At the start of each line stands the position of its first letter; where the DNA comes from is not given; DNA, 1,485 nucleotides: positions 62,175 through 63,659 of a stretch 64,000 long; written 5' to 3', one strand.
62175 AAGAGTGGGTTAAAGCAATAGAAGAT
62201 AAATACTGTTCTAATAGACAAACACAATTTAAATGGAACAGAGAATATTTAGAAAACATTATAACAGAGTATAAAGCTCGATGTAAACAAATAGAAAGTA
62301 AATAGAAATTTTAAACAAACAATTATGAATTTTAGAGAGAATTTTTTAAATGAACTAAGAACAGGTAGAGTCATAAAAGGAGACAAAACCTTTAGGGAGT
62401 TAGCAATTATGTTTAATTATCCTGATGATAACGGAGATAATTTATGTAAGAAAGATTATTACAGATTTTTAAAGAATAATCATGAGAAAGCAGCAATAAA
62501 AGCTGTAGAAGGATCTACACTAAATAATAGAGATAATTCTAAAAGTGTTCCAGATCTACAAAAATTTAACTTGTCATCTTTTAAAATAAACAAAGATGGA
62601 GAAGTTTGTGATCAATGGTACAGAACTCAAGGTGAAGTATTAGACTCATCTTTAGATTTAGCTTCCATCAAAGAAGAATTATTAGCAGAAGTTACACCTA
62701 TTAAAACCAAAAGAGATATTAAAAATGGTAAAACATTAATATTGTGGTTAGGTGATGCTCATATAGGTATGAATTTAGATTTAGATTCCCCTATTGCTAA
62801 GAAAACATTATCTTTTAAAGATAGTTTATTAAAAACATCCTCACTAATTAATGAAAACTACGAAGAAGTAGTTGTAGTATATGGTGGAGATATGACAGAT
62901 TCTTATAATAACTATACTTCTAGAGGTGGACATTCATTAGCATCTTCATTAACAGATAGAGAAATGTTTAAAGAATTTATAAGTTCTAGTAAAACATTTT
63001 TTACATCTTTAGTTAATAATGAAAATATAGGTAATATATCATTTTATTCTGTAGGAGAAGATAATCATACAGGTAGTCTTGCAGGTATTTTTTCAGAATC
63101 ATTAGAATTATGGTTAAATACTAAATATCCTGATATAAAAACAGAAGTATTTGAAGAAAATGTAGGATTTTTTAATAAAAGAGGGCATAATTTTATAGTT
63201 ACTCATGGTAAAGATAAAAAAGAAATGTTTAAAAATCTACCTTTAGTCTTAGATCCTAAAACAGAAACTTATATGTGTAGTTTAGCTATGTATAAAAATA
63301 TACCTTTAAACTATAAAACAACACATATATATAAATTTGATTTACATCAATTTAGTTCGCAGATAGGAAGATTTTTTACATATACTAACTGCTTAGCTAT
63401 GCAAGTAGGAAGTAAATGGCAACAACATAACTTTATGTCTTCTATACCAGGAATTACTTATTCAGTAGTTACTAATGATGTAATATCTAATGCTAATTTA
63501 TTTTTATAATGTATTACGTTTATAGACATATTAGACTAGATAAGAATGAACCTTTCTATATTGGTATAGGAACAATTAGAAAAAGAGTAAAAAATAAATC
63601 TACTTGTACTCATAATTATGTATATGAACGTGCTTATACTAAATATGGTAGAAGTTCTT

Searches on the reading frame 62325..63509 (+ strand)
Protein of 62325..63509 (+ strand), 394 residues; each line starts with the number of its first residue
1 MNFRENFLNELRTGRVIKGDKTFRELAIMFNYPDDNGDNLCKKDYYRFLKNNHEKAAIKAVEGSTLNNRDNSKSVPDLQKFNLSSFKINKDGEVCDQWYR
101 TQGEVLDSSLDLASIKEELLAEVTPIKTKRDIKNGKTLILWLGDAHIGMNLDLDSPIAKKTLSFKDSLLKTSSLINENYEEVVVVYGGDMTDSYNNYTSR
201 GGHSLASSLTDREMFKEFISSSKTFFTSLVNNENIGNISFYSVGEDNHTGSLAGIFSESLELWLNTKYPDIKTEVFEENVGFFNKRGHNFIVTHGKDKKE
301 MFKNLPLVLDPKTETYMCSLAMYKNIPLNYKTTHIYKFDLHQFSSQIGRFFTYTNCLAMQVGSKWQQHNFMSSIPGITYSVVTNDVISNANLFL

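Call 10: search_protein_families(library=phrogs, proteins=[window:62325-63509:+], max_evalue=0.001)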
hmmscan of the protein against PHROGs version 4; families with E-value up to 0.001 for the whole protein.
window:62325-63509:+ (394 aa): 3 families
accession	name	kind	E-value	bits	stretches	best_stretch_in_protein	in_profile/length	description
phrog_22398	-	unknown function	5.7e-15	56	1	89-385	114-421/433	-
phrog_704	-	DNA, RNA and nucleotide metabolism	1.2e-10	42.1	1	55-305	54-305/390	DNA repair exonuclease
phrog_284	-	DNA, RNA and nucleotide metabolism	5e-09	36.6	1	114-299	105-308/398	exonuclease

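Call 65: find_related_loci(query=window:62325-63509:+, collection=viral_contigs, flank=10000)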
Query window:62325-63509:+ (394 aa) in viral_contigs; peptide patterns used: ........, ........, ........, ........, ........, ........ (x = any residue, [..] = any of these).
5 stretches matched a pattern; 3 encode a relative of the query (tblastn E <= 1e-3); 3 distinct loci.
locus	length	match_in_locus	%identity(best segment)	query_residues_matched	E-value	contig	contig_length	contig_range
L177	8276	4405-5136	27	140-376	5e-15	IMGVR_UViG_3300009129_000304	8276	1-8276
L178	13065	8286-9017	27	140-376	5e-15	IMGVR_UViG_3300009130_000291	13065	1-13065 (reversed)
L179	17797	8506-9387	24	112-385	2e-13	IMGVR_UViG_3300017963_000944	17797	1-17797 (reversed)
